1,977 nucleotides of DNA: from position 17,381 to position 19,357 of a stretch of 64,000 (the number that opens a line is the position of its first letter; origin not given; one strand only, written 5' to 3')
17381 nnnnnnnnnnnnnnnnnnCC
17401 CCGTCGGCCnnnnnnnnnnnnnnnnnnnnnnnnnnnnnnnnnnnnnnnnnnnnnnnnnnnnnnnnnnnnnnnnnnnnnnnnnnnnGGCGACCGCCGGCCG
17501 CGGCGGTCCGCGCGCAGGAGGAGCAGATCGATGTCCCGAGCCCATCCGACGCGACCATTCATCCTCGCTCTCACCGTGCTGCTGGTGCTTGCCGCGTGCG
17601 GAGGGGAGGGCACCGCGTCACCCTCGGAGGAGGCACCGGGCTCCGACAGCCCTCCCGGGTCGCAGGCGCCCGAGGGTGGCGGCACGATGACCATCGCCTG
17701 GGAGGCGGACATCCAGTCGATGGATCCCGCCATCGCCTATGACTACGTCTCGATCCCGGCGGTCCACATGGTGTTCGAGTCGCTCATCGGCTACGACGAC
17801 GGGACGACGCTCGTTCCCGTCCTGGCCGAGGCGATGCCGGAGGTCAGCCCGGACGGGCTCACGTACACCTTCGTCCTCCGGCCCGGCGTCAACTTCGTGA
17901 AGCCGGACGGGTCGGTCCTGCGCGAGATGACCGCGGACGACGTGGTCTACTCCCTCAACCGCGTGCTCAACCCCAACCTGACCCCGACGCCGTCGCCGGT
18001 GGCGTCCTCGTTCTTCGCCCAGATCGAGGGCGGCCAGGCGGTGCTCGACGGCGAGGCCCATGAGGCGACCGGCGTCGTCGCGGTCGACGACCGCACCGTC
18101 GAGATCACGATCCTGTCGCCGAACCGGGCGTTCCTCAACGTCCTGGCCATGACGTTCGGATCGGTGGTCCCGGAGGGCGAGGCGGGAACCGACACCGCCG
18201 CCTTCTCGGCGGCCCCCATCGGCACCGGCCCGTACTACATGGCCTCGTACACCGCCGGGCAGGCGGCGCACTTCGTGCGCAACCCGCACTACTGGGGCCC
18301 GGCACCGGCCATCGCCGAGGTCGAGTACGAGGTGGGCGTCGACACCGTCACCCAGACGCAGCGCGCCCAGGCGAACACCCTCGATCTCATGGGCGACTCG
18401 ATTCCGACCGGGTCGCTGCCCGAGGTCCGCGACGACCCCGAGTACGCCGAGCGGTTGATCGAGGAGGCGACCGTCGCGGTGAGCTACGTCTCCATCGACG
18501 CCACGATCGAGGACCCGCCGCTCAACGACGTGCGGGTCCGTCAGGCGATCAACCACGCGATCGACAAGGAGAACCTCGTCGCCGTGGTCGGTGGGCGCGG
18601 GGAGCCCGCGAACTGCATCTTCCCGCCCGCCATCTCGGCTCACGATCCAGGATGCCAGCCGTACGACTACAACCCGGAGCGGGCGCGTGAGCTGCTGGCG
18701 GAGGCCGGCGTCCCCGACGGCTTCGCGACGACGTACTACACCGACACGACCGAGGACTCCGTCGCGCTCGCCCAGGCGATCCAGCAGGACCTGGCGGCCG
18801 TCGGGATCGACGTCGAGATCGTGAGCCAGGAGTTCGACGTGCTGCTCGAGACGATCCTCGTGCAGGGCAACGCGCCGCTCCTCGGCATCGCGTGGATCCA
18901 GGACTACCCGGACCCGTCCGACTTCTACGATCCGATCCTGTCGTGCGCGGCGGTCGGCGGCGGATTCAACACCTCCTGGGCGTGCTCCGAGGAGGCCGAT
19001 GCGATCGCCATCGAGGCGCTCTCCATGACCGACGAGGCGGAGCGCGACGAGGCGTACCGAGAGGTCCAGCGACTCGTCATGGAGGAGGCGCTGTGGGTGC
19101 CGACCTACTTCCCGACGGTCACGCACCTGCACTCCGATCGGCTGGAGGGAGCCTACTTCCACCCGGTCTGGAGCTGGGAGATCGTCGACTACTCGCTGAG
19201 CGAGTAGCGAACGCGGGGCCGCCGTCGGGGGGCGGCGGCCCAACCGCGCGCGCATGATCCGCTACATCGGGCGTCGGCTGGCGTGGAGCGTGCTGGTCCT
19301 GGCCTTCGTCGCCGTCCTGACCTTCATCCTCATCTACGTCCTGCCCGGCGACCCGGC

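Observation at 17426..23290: Conserved ~33-bp motif on both sides of the LAL/LuxR regulator gene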

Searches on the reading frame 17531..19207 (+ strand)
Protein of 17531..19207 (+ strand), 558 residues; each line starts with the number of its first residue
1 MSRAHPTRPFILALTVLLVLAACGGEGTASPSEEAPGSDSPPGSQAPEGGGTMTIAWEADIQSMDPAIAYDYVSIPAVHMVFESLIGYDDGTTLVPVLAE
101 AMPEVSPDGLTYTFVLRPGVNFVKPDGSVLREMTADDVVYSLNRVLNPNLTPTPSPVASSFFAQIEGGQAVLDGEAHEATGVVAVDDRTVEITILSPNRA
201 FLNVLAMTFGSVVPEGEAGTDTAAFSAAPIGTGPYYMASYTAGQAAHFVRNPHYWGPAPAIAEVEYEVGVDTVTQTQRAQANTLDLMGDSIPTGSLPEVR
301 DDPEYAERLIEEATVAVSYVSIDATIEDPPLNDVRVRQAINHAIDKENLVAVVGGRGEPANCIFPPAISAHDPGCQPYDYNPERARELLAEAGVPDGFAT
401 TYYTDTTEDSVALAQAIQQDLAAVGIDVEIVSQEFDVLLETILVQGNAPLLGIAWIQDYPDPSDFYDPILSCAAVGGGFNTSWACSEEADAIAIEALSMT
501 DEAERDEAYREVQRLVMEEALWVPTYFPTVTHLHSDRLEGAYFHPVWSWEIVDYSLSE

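Call 10: search_protein_families(library=pfam, proteins=[window:17531-19207:+])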
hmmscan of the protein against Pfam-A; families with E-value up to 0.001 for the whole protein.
window:17531-19207:+ (558 aa): 1 family
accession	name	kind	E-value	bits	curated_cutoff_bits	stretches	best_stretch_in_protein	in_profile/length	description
PF00496.27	SBP_bac_5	-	6.5e-89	299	32.4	1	94-474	2-365/368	Bacterial extracellular solute-binding proteins, family 5 Middle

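Call 12: find_encoding_contigs(protein=window:17531-19207:+, flank=10000, max_places=10)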
Protein window:17531-19207:+ (558 aa): 1 contig read that carries it; 1 place shown.
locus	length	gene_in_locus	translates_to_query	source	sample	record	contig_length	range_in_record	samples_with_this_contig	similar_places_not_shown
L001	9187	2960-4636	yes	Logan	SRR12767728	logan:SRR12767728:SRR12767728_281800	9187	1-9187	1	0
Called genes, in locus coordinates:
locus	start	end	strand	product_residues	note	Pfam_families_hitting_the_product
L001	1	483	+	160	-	?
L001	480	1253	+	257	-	PF05138:PaaA_PaaC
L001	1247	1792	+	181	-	PF01883:FeS_assembly_P, PF23451:Zn_ribbon_PaaD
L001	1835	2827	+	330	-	PF12911:OppC_N (weak), PF00528:BPD_transp_1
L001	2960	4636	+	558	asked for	PF00496:SBP_bac_5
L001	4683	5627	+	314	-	PF19300:BPD_transp_1_N, PF00528:BPD_transp_1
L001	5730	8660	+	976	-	PF13191:AAA_16, PF00196:GerE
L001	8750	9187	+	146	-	?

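Call 13: find_homologous_proteins(query=window:17531-19207:+, max_evalue=1e-50)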
Query window:17531-19207:+ (558 aa): 926 proteins with E <= 1e-50 among 8000 candidates; the best 120 are listed.
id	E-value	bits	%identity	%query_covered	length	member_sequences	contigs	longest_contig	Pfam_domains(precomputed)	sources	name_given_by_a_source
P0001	0.0e+0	1253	100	100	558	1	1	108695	PF00496.28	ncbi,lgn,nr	ncbi:MAG TPA: ABC transporter substrate-binding protein [Candidatus Limnocylindria bacterium]|nr:ABC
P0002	6.7e-297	1004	80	97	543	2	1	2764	PF00496.28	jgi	jgi:ABC-type transport system substrate-binding protein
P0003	4.2e-292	988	79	100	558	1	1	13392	PF00496.28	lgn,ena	-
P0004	1.9e-290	983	77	100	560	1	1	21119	PF00496.28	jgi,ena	-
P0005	2.7e-289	979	78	100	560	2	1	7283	PF00496.28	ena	-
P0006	3.1e-280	949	75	100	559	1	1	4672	PF00496.28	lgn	-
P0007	6.3e-248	842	70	100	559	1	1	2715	PF00496.28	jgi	jgi:ABC-type transport system substrate-binding protein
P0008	4.2e-247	840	70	99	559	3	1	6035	PF00496.28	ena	-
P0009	1.0e-242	825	67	100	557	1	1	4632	PF00496.28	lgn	-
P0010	5.2e-234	796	68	98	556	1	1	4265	PF00496.28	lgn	-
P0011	3.5e-200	685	59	98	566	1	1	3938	PF00496.28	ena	-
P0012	5.7e-200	684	58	100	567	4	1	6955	PF00496.28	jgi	jgi:ABC-type transport system substrate-binding protein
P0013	1.8e-199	682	58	99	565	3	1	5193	PF00496.28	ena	-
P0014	6.6e-199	680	58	100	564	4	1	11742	PF00496.28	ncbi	-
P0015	1.6e-196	673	57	98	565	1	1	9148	PF00496.28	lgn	-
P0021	3.0e-192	658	56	96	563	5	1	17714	PF00496.28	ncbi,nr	ncbi:MAG TPA: ABC transporter substrate-binding protein [Candidatus Limnocylindria bacterium]|nr:ABC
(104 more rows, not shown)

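Call 14: find_encoding_contigs(protein=P0003, flank=10000, max_places=4)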
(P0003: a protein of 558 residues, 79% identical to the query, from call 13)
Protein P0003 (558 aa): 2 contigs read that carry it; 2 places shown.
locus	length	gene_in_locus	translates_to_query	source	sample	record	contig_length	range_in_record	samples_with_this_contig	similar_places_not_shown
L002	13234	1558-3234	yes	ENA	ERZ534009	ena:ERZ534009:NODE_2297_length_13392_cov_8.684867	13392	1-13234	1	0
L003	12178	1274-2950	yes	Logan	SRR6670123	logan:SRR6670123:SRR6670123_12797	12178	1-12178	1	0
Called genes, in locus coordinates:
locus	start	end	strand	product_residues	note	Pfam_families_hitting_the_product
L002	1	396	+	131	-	?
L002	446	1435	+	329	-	PF12911:OppC_N (weak), PF00528:BPD_transp_1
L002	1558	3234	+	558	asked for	PF00496:SBP_bac_5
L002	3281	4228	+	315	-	PF19300:BPD_transp_1_N, PF00528:BPD_transp_1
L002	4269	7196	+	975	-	PF13191:AAA_16, PF00196:GerE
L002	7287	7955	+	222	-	-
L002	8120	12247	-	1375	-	PF17803:Cadherin_4 (weak), PF17892:Cadherin_5, PF17963:Big_9, PF17803:Cadherin_4, PF17892:Cadherin_5, PF17963:Big_9, PF02369:Big_1 (weak), PF18911:PKD_4, +1 more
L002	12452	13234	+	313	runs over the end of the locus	?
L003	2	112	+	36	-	?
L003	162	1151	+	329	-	PF12911:OppC_N (weak), PF00528:BPD_transp_1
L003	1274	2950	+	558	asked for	PF00496:SBP_bac_5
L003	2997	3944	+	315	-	PF19300:BPD_transp_1_N, PF00528:BPD_transp_1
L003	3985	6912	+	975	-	PF13191:AAA_16, PF00196:GerE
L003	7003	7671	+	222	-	-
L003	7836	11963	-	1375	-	PF17803:Cadherin_4 (weak), PF17892:Cadherin_5, PF17963:Big_9, PF17803:Cadherin_4, PF17892:Cadherin_5, PF17963:Big_9, PF02369:Big_1 (weak), PF18911:PKD_4, +1 more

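Call 15: find_encoding_contigs(protein=P0004, flank=10000, max_places=4)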
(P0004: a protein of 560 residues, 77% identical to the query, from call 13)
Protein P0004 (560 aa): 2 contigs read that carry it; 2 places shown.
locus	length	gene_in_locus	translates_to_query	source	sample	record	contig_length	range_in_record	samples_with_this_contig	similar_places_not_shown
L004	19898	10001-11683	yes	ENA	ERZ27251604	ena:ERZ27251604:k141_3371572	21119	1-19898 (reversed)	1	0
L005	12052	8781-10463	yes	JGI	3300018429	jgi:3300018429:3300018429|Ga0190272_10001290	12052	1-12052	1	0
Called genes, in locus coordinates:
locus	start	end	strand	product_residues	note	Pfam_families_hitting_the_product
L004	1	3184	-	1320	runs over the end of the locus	PF00082:Peptidase_S8, PF02225:PA, PF06280:fn3_5 (faint), PF17766:fn3_6 (faint), PF20773:InhA-like_MAM, PF07705:CARDB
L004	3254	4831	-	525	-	PF00082:Peptidase_S8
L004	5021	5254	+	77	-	PF02604:PhdYeFM_antitox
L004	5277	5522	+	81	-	-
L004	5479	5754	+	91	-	-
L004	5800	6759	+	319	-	PF05138:PaaA_PaaC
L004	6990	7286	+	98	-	PF06243:PaaB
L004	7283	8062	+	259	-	PF05138:PaaA_PaaC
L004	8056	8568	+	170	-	PF01883:FeS_assembly_P, PF23451:Zn_ribbon_PaaD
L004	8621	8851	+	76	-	-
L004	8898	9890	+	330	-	PF12911:OppC_N, PF00528:BPD_transp_1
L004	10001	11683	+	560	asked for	PF00496:SBP_bac_5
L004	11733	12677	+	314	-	PF19300:BPD_transp_1_N, PF00528:BPD_transp_1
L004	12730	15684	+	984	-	PF05729:NACHT (faint), PF13191:AAA_16, PF07719:TPR_2 (faint), PF00196:GerE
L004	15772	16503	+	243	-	PF18911:PKD_4 (weak)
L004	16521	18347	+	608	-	PF07973:tRNA_SAD, PF00587:tRNA-synt_2b, PF03129:HGTP_anticodon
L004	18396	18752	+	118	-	PF00903:Glyoxalase, PF18029:Glyoxalase_6 (weak)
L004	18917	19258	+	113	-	PF04075:F420H2_quin_red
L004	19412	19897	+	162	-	?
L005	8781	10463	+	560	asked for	PF00496:SBP_bac_5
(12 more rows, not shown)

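Call 16: find_encoding_contigs(protein=P0005, flank=10000, max_places=4)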
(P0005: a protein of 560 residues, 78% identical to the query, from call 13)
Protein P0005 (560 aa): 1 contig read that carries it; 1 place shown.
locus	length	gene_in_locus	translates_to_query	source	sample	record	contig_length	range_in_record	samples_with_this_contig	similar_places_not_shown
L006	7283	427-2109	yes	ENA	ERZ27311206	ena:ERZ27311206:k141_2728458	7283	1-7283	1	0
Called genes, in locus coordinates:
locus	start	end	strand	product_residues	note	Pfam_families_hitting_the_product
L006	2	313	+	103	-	?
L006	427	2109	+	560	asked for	PF00496:SBP_bac_5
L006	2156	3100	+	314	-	PF19300:BPD_transp_1_N, PF00528:BPD_transp_1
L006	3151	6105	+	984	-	PF13191:AAA_16, PF25873:WHD_MalT (faint), PF00196:GerE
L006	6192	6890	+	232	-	PF00801:PKD (faint), PF18911:PKD_4 (weak)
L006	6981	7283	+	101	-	?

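Call 26: find_encoding_contigs(protein=P0008, flank=10000, max_places=3)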
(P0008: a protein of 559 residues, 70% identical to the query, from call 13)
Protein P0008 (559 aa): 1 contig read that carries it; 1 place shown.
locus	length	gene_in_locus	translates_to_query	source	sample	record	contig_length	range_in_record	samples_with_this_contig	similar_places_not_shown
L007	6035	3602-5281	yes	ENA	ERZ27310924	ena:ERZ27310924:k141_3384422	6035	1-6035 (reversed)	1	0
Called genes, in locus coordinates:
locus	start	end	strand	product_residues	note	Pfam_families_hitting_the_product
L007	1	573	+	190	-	?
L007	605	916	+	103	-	PF06243:PaaB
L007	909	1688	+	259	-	PF05138:PaaA_PaaC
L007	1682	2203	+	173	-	PF01883:FeS_assembly_P, PF23451:Zn_ribbon_PaaD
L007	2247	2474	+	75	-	-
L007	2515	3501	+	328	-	PF12911:OppC_N, PF00528:BPD_transp_1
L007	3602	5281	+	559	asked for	PF00496:SBP_bac_5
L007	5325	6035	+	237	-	?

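Call 27: find_encoding_contigs(protein=P0021, flank=10000, max_places=3)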
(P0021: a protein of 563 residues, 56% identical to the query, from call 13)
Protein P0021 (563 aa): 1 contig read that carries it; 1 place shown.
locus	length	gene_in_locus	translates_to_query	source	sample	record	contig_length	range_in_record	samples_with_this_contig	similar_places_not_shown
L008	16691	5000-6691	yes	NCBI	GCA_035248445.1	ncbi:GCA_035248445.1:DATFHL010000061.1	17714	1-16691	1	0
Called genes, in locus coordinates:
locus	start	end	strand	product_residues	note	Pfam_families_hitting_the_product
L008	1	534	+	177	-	PF19279:YegS_C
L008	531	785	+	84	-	-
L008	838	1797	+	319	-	PF05138:PaaA_PaaC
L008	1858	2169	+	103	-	PF06243:PaaB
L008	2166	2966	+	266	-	PF05138:PaaA_PaaC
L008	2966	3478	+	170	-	PF01883:FeS_assembly_P, PF23451:Zn_ribbon_PaaD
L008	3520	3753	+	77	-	-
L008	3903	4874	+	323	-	PF12911:OppC_N (weak), PF00528:BPD_transp_1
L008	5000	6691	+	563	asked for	PF00496:SBP_bac_5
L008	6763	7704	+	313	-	PF19300:BPD_transp_1_N, PF00528:BPD_transp_1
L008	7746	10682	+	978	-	PF13191:AAA_16, PF00196:GerE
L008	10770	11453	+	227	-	PF00801:PKD (weak), PF18911:PKD_4 (faint)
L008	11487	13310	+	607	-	PF07973:tRNA_SAD, PF00587:tRNA-synt_2b, PF03129:HGTP_anticodon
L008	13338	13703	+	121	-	PF00903:Glyoxalase, PF18029:Glyoxalase_6 (weak)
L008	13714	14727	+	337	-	PF00291:PALP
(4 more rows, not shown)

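Call 28: find_encoding_contigs(protein=P0014, flank=10000, max_places=3)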
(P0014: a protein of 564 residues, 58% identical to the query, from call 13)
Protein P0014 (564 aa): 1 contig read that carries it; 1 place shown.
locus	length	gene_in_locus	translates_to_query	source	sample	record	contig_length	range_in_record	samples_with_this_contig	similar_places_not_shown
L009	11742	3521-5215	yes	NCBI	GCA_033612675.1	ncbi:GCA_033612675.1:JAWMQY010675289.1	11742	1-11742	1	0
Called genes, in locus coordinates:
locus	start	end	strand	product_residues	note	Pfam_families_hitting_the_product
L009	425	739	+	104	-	PF06243:PaaB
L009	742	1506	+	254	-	PF05138:PaaA_PaaC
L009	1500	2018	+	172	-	PF01883:FeS_assembly_P, PF23451:Zn_ribbon_PaaD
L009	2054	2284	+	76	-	-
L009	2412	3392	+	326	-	PF12911:OppC_N (weak), PF00528:BPD_transp_1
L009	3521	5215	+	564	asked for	PF00496:SBP_bac_5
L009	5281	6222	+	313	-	PF19300:BPD_transp_1_N, PF00528:BPD_transp_1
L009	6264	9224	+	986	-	PF13191:AAA_16, PF13424:TPR_12 (faint), PF00196:GerE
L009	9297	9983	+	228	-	-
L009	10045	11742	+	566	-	?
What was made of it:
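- The OppB-LAL gap is 40-52 nt in relatives (calls 14-16, 27, 28). Gene callers placed the PKD start 12 nt (L001, L002, L004) or 3 nt (L009) downstream of the leaderless start (calls 12, 14, 15, 28). Both copies and the genes between them are syntenic in relatives down to 50% LAL identity (calls 14-16, 27, 28).
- Tried and rejected: Mobile element or direct-repeat insertion: rejected because the synteny is conserved (calls 14-16, 27, 28).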

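Call 46: search_protein_families(library=ncbifam, proteins=[window:17531-19207:+], max_evalue=0.001)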
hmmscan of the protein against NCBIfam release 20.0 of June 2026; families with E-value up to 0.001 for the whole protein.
window:17531-19207:+ (558 aa): 11 families
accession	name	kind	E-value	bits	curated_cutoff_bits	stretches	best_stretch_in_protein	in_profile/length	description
NF043070.1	DppA_dipep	equivalog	2.3e-56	191.5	1005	1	79-520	58-498/535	dipeptide ABC transporter periplasmic-binding protein DppA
NF011689.0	PRK15109.1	equivalog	3.5e-53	181.1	560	1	80-520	64-502/547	ABC transporter substrate-binding protein SapA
TIGR02294.1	nickel_nikA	equivalog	7.5e-52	176.5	393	2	182-543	112-488/501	nickel ABC transporter substrate-binding protein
NF011942.0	PRK15413.1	equivalog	3.7e-45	154.6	594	1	54-550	31-505/512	glutathione ABC transporter substrate-binding protein GsiB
NF045467.1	Opp4A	equivalog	6.5e-43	146.8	650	1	20-544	1-544/556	oligopeptide ABC transporter substrate-binding protein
NF011684.0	PRK15104.1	equivalog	5.6e-37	127.6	947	1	59-533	47-516/543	oligopeptide ABC transporter substrate-binding protein OppA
NF047575.1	opine_bind_CntA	exception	5.7e-34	117.6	800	2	182-543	141-520/535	staphylopine-dependent metal ABC transporter substrate-binding lipoprotein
NF045468.1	Opp5A_nikA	equivalog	6.4e-27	94.2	600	1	49-432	16-367/488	nickel ABC transporter substrate-binding protein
NF007287.0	PRK09755.1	equivalog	1.8e-23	83.2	1098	1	59-540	41-515/535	ABC transporter substrate-binding protein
TIGR04028.1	SBP_KPN_01854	hypoth_equivalog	1.4e-14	53.6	468.5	1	93-419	41-356/509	TIGR04028 family ABC transporter substrate-binding protein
NF010149.0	PRK13626.1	equivalog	0.00011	21.1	476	0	186-264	224-299/552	HTH-type transcriptional regulator SgrR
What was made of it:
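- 17531..19207 (+): Substrate-binding protein (SBP_bac_5; peptide/nickel/opine type), first gene after site 1. Pfam (call 10) and NCBIfam (call 46)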
